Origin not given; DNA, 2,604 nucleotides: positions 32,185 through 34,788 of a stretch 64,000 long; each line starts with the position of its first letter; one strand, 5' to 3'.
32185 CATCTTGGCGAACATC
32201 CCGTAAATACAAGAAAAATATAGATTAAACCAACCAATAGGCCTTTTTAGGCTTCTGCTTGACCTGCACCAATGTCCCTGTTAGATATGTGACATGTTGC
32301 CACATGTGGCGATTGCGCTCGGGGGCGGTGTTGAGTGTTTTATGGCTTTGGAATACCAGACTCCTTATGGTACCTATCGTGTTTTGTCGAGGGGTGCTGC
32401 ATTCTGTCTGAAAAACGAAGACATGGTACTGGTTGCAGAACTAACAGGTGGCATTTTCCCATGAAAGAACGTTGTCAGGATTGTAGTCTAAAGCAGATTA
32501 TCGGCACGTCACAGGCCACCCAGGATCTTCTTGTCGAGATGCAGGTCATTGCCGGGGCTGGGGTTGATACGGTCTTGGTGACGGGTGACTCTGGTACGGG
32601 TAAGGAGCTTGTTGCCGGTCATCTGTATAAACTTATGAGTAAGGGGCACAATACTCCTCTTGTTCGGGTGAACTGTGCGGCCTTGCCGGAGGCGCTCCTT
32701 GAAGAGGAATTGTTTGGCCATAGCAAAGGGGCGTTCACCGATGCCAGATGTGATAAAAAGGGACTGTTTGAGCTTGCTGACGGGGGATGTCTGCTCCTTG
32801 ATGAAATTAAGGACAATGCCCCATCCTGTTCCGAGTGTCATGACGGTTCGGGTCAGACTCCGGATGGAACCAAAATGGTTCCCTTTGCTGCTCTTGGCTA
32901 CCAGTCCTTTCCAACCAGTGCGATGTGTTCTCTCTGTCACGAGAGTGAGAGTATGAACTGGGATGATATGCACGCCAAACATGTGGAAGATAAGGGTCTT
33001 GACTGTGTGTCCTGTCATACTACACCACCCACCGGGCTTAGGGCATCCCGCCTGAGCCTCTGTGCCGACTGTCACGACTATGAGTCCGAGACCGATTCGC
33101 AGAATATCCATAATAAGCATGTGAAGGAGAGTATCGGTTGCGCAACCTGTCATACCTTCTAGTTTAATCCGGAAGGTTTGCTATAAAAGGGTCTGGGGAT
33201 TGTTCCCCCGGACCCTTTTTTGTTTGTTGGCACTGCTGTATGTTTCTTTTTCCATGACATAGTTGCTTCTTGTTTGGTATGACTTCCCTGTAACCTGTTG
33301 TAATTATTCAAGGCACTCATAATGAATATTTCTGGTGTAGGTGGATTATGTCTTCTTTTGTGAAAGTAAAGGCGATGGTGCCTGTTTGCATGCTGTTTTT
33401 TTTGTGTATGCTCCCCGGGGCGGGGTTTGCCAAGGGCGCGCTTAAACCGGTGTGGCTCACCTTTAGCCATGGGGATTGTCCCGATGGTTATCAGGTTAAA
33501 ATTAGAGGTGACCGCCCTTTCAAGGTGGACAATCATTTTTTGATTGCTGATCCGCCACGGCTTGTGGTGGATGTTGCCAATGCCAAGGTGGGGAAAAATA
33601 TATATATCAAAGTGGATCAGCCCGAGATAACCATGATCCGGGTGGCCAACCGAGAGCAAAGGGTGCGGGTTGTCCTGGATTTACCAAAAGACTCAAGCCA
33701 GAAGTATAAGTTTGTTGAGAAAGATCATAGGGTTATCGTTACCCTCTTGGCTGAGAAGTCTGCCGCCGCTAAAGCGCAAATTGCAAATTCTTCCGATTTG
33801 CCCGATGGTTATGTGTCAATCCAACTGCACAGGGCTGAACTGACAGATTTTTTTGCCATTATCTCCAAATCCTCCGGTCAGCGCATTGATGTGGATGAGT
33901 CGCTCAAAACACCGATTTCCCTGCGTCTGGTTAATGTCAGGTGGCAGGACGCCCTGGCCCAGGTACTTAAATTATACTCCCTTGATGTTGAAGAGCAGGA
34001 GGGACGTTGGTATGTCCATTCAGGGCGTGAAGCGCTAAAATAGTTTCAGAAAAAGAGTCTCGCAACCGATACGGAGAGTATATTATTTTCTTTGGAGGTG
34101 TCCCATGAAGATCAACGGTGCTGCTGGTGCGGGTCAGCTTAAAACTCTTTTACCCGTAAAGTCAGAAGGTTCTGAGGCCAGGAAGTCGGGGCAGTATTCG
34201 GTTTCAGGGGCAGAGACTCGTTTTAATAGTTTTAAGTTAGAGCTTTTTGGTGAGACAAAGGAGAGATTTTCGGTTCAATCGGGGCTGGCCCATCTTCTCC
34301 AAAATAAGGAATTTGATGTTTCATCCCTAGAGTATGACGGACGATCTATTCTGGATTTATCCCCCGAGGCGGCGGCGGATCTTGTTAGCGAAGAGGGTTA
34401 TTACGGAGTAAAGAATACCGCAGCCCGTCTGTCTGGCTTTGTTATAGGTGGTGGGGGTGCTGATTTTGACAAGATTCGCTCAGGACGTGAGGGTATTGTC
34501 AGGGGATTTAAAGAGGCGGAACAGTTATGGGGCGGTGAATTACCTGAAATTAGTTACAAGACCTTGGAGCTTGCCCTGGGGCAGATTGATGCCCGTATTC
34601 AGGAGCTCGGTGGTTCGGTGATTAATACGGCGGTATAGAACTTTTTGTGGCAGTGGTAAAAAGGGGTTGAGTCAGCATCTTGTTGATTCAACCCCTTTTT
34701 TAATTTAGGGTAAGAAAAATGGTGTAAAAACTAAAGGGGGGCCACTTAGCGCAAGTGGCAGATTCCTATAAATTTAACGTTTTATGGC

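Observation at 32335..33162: In-frame chimera: half of a sigma-54 activator AAA+ domain joined to a five-haem cytochrome c module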

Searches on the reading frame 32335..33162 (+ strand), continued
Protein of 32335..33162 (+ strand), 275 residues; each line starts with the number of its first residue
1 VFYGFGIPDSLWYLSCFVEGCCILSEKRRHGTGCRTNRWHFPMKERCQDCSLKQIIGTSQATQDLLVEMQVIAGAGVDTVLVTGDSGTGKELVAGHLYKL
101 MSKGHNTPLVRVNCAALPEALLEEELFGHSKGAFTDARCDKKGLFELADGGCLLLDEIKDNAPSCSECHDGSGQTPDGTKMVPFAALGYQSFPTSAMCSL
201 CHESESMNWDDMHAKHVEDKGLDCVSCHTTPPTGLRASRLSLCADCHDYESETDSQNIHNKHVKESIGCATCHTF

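Call 10: find_encoding_contigs(protein=P0006, flank=10000)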
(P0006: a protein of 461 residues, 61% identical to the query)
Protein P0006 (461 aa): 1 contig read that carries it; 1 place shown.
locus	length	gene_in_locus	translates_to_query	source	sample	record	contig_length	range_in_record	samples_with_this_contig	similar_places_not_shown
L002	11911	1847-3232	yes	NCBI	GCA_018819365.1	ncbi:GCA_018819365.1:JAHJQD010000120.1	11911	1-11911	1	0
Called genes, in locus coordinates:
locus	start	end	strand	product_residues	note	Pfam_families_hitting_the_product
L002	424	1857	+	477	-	PF00672:HAMP, PF00512:HisKA, PF02518:HATPase_c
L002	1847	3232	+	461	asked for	PF00072:Response_reg, PF00158:Sigma54_activat, PF01078:Mg_chelatase, PF14532:Sigma54_activ_2, PF07728:AAA_5, PF25601:AAA_lid_14, PF02954:HTH_8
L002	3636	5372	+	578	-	PF09699:Paired_CXXCH_1 (faint), PF02085:Cytochrom_CIII (faint), PF14522:Cytochrome_C7 (faint), PF14537:Cytochrom_c3_2 (faint), PF11783:Cytochrome_cB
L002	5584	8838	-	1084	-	PF00873:ACR_tran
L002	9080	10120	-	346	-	PF25919:BSH_CusB (faint), PF25917:BSH_RND, PF25973:BSH_CzcB, PF25954:Beta-barrel_RND_2, PF25967:RND-MFP_C (weak), PF25975:CzcB_C (weak), PF25989:YknX_C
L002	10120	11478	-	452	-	PF02321:OEP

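Call 11: find_encoding_contigs(protein=P0001, flank=10000)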
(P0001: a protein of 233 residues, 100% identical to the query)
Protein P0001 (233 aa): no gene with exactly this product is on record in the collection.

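Call 18: find_related_loci(query=window:32461-33159:+, collection=genome_contigs, flank=10000)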
Query window:32461-33159:+ (233 aa) in genome_contigs; peptide patterns used: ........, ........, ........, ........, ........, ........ (x = any residue, [..] = any of these).
39 stretches matched a pattern; 21 encode a relative of the query (tblastn E <= 1e-3); 21 distinct loci.
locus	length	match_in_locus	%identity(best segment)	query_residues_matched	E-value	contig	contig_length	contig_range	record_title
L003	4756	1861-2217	78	115-233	1e-63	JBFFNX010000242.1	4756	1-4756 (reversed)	MAG: Desulfurivibrionaceae bacterium isolate Mix_mud18.2022.04.88 k141_446324_length_4756_cov_19.8912, whole genome shot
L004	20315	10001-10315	57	12-118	3e-31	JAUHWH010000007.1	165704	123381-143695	MAG: Bdellovibrionia bacterium isolate 2_bin.16 NODE_152_length_165704_cov_1.807667, whole genome shotgun sequence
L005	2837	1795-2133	50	9-123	1e-27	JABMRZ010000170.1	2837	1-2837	MAG: Candidatus Tariuqbacter arcticus isolate bin.685 k141_2455370, whole genome shotgun sequence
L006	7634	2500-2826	54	13-123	3e-27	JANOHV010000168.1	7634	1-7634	MAG: Candidatus Rokuibacteriota bacterium isolate SOY_63_metabat_434 SOY_63_k141_1942679, whole genome shotgun sequence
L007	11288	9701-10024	50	13-122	1e-26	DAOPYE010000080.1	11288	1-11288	MAG TPA_asm: Holophaga sp. isolate AMR_MDS_1322 NODE_6575_length_11288_cov_7.865130, whole genome shotgun sequence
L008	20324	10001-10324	49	8-117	1e-26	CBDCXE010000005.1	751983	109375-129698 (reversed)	MAG: Nitrospinota bacterium isolate 1a5c112f-530b-4853-b9c3-525a2f2da88a genome assembly, contig: contig_5, whole genome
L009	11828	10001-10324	50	13-122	2e-26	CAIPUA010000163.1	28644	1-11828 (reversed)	MAG: uncultured Holophagaceae bacterium isolate Loclat_bin-01759 genome assembly, contig: bin-01759:163/419, whole genom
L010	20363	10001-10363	49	1-122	8e-26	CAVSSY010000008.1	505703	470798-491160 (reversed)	MAG: uncultured delta proteobacterium isolate MFD05684.bin.2.99 genome assembly, contig: contig_25881, whole genome shot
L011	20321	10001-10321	49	8-116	1e-25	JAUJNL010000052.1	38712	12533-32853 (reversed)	MAG: Cytophagales bacterium isolate YX2bin28 opera_contig_1622, whole genome shotgun sequence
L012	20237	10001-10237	61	37-116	2e-25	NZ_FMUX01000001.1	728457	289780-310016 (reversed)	Desulfoluna spongiiphila strain AA1, whole genome shotgun sequence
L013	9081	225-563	46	7-121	2e-24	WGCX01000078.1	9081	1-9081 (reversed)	MAG: Desulfobacteraceae bacterium isolate S145_18 k151_163361, whole genome shotgun sequence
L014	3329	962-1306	46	2-118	2e-24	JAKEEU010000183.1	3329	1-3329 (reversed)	MAG: candidate division KSB1 bacterium isolate PMV_1_maxbin.001 PMV_1_maxbin.001.k101_755917, whole genome shotgun seque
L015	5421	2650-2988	46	7-121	3e-24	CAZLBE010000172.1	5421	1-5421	MAG TPA_asm: uncultured Desulfobacterales bacterium isolate binchicken_co164_198 genome assembly, contig: NODE_7848_leng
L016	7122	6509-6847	44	7-121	5e-24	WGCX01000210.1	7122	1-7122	MAG: Desulfobacteraceae bacterium isolate S145_18 k151_269567, whole genome shotgun sequence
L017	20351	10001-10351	44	1-118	3e-23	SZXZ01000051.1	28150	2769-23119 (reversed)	MAG: Chlorobium sp. isolate L227-2013-56 CA-L227-2013_24564, whole genome shotgun sequence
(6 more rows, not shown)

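Call 20: find_encoding_contigs(protein=P0004, flank=10000)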
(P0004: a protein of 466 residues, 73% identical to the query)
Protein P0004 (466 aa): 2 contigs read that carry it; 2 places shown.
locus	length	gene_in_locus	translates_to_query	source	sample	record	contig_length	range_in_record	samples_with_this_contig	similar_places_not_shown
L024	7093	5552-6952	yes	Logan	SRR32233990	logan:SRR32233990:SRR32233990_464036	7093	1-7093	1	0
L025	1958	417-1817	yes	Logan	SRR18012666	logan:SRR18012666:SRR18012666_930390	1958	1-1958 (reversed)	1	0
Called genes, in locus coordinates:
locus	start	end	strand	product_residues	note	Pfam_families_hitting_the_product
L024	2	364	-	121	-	?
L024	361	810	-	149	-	PF07963:N_methyl (weak)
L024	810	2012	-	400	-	PF00482:T2SSF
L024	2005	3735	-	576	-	PF00437:T2SSE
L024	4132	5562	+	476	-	PF00672:HAMP, PF00512:HisKA, PF02518:HATPase_c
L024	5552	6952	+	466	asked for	PF00072:Response_reg, PF00158:Sigma54_activat, PF01078:Mg_chelatase, PF14532:Sigma54_activ_2, PF07724:AAA_2 (weak), PF07728:AAA_5, PF25601:AAA_lid_14, PF02954:HTH_8, +1 more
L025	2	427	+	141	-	?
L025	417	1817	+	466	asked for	PF00072:Response_reg, PF00158:Sigma54_activat, PF01078:Mg_chelatase, PF14532:Sigma54_activ_2, PF07724:AAA_2 (weak), PF07728:AAA_5, PF25601:AAA_lid_14, PF02954:HTH_8, +1 more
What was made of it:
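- On Deletion-derived fusion pseudogene: L024 has gspF-gspE | HK-RR (call 20).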

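Call 21: find_encoding_contigs(protein=P0003, flank=10000)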
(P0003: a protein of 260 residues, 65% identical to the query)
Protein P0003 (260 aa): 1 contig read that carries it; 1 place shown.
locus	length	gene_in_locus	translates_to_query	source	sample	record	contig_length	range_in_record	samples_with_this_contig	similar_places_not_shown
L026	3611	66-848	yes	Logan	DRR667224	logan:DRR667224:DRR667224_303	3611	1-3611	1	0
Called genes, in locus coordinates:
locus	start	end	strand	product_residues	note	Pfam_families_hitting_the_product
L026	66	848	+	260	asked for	PF11783:Cytochrome_cB, PF02085:Cytochrom_CIII (faint), PF14522:Cytochrome_C7 (faint), PF14537:Cytochrom_c3_2 (faint)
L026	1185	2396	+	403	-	-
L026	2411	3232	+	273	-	PF22113:Mtrc-MtrF_II-IV_dom (faint), PF14522:Cytochrome_C7 (faint)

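Call 27: find_encoding_contigs(protein=P0007, flank=10000)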
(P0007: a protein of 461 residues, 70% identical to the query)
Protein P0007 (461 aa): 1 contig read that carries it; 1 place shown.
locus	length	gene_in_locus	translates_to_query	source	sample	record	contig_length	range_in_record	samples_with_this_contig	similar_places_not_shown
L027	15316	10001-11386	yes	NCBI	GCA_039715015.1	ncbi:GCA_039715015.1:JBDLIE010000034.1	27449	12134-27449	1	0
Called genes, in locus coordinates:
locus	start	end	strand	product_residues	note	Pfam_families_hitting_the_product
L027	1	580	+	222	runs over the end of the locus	PF12697:Abhydrolase_6, PF00561:Abhydrolase_1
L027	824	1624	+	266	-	PF01209:Ubie_methyltran (weak), PF05401:NodS (weak), PF13489:Methyltransf_23, PF05175:MTS, PF13847:Methyltransf_31, PF08241:Methyltransf_11, PF08242:Methyltransf_12, PF13649:Methyltransf_25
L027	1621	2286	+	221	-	PF07755:DUF1611 (faint), PF13500:AAA_26, PF01656:CbiA (weak)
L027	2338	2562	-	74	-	PF11127:YgaP-like_TM (weak)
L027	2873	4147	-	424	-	-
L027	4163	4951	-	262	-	PF07044:DUF1329 (faint), PF17131:TP_0789-like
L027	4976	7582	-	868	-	PF03176:MMPL, PF02460:Patched, PF12349:Sterol-sensing, PF03176:MMPL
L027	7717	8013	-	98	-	PF12840:HTH_20, PF01022:HTH_5, PF13601:HTH_34 (weak)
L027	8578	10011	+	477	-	PF00672:HAMP, PF00512:HisKA, PF02518:HATPase_c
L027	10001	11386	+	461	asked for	PF00072:Response_reg, PF07726:AAA_3 (faint), PF00158:Sigma54_activat, PF01078:Mg_chelatase, PF14532:Sigma54_activ_2, PF07728:AAA_5, PF25601:AAA_lid_14, PF02954:HTH_8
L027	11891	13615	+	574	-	PF14522:Cytochrome_C7 (faint), PF14537:Cytochrom_c3_2 (faint), PF22113:Mtrc-MtrF_II-IV_dom, PF11783:Cytochrome_cB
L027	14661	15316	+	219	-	PF11617:Cu-binding_MopE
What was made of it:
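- On Deletion-derived fusion pseudogene: L002 and L027 have HK-RR-cytochrome (calls 10, 27).
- Intact HK-RR-cytochrome cassettes occur on two independent contigs: L002 (call 10) and L027 (call 27). The regulator and cytochrome are adjacent and on the same strand in relatives (calls 10, 27).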

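Call 34: search_protein_families(library=ncbifam, proteins=[L027:11891-13612:+, L002:3636-5369:+, L024:4132-5559:+], max_evalue=0.001)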
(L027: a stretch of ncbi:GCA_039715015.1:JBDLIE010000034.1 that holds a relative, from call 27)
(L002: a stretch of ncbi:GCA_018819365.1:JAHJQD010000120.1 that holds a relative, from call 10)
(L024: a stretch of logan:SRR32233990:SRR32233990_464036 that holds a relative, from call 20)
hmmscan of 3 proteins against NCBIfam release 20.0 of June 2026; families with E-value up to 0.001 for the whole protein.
L027:11891-13612:+ (574 aa): 5 families
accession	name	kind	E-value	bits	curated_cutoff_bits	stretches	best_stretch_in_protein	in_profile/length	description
TIGR04315.1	octaheme_Shew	subfamily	4.2e-69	233.7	375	1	35-452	21-430/440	tetrathionate reductase family octaheme c-type cytochrome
NF041028.1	decahem_GSU2203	exception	2.4e-08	33.6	325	0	224-286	65-132/317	GSU2203 family decaheme c-type cytochrome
TIGR03508.1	decahem_SO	subfamily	2.7e-06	27.1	192.2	0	186-286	4-101/258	DmsE family decaheme c-type cytochrome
NF045713.1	CxxCH_16_HmcA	equivalog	8.9e-05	21.3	400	0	181-289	129-236/541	sulfate respiration complex hexadecaheme cytochrome HmcA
TIGR03507.1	decahem_SO1788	subfamily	0.00046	18.8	209.3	0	90-144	270-326/672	OmcA/MtrC family decaheme c-type cytochrome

L002:3636-5369:+ (578 aa): 3 families
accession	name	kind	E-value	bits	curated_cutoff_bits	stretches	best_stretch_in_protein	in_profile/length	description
TIGR04315.1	octaheme_Shew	subfamily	3.2e-71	240.6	375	1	51-469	21-431/440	tetrathionate reductase family octaheme c-type cytochrome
TIGR03508.1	decahem_SO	subfamily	5.4e-08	32.6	192.2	1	458-576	34-150/258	DmsE family decaheme c-type cytochrome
NF041028.1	decahem_GSU2203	exception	8.4e-08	31.8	325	0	458-577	67-182/317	GSU2203 family decaheme c-type cytochrome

L024:4132-5559:+ (476 aa): 87 families (the best 25 are shown)
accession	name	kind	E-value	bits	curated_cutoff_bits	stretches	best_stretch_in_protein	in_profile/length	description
NF008468.0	PRK11360.1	equivalog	1.7e-67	228.2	646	2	242-474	381-613/616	two-component system sensor histidine kinase AtoS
NF007688.0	PRK10364.1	equivalog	7.6e-47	160.1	479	1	241-475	224-457/460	two-component system sensor histidine kinase ZraS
NF010411.0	PRK13837.1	equivalog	8.5e-37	126.6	647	1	247-470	440-676/828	two-component system VirA-like sensor kinase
NF053867.1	SprKinKinDBac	equivalog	9.4e-36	123.3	775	1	249-470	275-498/500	sporulation kinase KinD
NF038348.1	T2SS_HK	subfamily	1.3e-31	109.7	450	2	302-469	407-573/574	histidine kinase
NF012163.2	BaeS_SmeS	equivalog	2e-31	109.4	500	1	171-462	162-451/457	sensor histidine kinase efflux regulator BaeS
NF052574.1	HisKinEspCMyxo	equivalog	1.1e-30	106.5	1200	1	245-471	405-639/785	serine histidine kinase EspC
NF046044.1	PnpS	equivalog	1.6e-30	106.4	400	1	265-468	178-390/390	two-component system histidine kinase PnpS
NF046026.1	HisKinCckACaul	equivalog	2.9e-29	101.7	1000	1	241-473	286-536/678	cell cycle histidine kinase CckA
NF006800.0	PRK09303.1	equivalog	1.5e-28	99.9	342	1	241-472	137-380/383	histidine kinase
NF040691.1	MtrAB_MtrB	equivalog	3.9e-28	98.7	450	1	30-470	28-493/507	MtrAB system histidine kinase MtrB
NF041777.1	sens_FixL_Rhizob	equivalog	4.7e-28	98.1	850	1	239-472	244-484/485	sensor protein FixL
NF008312.0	PRK11100.1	equivalog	9e-28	97.3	356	1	171-469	182-474/477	two-component system sensor histidine kinase CreC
NF047496.1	HK_LIC11548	equivalog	5.3e-27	94.8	750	1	167-469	269-589/589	LIC_11548 family sensor histidine kinase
NF047466.1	hybrid_RR_LvrB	exception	1e-26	94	500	1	246-469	141-376/377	hybrid histidine kinase/response regulator LvrB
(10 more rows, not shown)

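Call 35: search_solved_structures(query=L027:11891-13612:+, max_evalue=1)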
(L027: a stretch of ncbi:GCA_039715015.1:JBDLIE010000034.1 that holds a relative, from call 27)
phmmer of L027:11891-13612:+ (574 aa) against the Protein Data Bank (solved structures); distinct sequences matched with E-value up to 1: 6.
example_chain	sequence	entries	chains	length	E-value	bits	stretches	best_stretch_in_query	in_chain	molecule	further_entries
1sp3_A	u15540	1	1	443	4.5e-43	150.9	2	155-451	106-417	cytochrome c, putative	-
8k9e_A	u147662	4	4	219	0.15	13.8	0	494-532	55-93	Cytochrome c7-like domain-containing protein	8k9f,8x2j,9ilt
1bvb_A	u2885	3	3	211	0.24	13.2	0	225-270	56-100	CYTOCHROME C-554 | CYTOCHROME C554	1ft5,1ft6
2jbl_C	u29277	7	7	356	0.32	12.7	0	469-538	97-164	PHOTOSYNTHETIC REACTION CENTER CYTOCHROME C SUBUNIT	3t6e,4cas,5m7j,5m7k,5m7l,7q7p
3t6d_C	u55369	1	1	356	0.41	12.3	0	469-538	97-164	Photosynthetic reaction center cytochrome c subunit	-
7oi6_z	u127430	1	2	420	1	11.1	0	515-560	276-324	rRNA methyltransferase 3, mitochondrial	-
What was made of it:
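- The N-terminal 420 residues belong to the OTR family: TIGR04315 E 4e-69, PDB 1SP3 E 4.5e-43 (calls 34, 35).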

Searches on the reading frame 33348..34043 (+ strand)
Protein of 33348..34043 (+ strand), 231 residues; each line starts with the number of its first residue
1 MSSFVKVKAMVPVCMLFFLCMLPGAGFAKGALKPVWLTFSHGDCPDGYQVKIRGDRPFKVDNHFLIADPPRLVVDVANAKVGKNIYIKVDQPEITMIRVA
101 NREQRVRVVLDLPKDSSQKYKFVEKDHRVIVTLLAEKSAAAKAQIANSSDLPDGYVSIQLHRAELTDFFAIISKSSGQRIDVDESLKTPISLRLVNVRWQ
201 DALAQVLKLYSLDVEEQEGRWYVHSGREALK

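Call 22: search_protein_families(library=pfam, proteins=[window:33348-34043:+], max_evalue=0.001)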
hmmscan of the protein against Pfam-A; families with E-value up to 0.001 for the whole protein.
window:33348-34043:+ (231 aa): 2 families
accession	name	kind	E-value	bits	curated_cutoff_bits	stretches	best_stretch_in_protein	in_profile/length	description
PF11741.13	AMIN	-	1.2e-09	38.6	20.5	1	62-133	24-101/101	AMIN domain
PF07660.19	STN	-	5.7e-05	23.3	28.4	1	185-220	9-46/52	Secretin and TonB N terminus short domain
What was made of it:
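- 33348..34043 (+): AMIN/STN-domain gene, the right neighbour. It is intact. Pfam AMIN E 1.2e-9 and STN (call 22).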

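Call 36: find_related_loci(query=window:33348-34040:+, collection=metagenome_contigs, flank=10000)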
Query window:33348-34040:+ (231 aa) in metagenome_contigs; peptide patterns used: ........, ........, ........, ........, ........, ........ (x = any residue, [..] = any of these).
215 stretches matched a pattern; 1 encode a relative of the query (tblastn E <= 1e-3); 1 distinct loci.
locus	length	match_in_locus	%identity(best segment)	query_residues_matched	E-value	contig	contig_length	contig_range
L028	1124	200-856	69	4-223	6e-114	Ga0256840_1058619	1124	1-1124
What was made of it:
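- Tried and rejected: The metagenome scan with the AMIN protein found only one 1.1-kb contig (call 36), but that was enough for the right flank.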

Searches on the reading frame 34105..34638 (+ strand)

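Call 22: search_protein_families(library=pfam, proteins=[window:34105-34638:+], max_evalue=0.001)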
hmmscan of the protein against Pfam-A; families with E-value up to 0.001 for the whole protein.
window:34105-34638:+ (177 aa): 1 family
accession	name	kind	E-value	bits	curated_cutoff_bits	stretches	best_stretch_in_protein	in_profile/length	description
PF17588.7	DUF5486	-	0.00073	19.8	27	0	120-140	5-25/53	Family of unknown function (DUF5486)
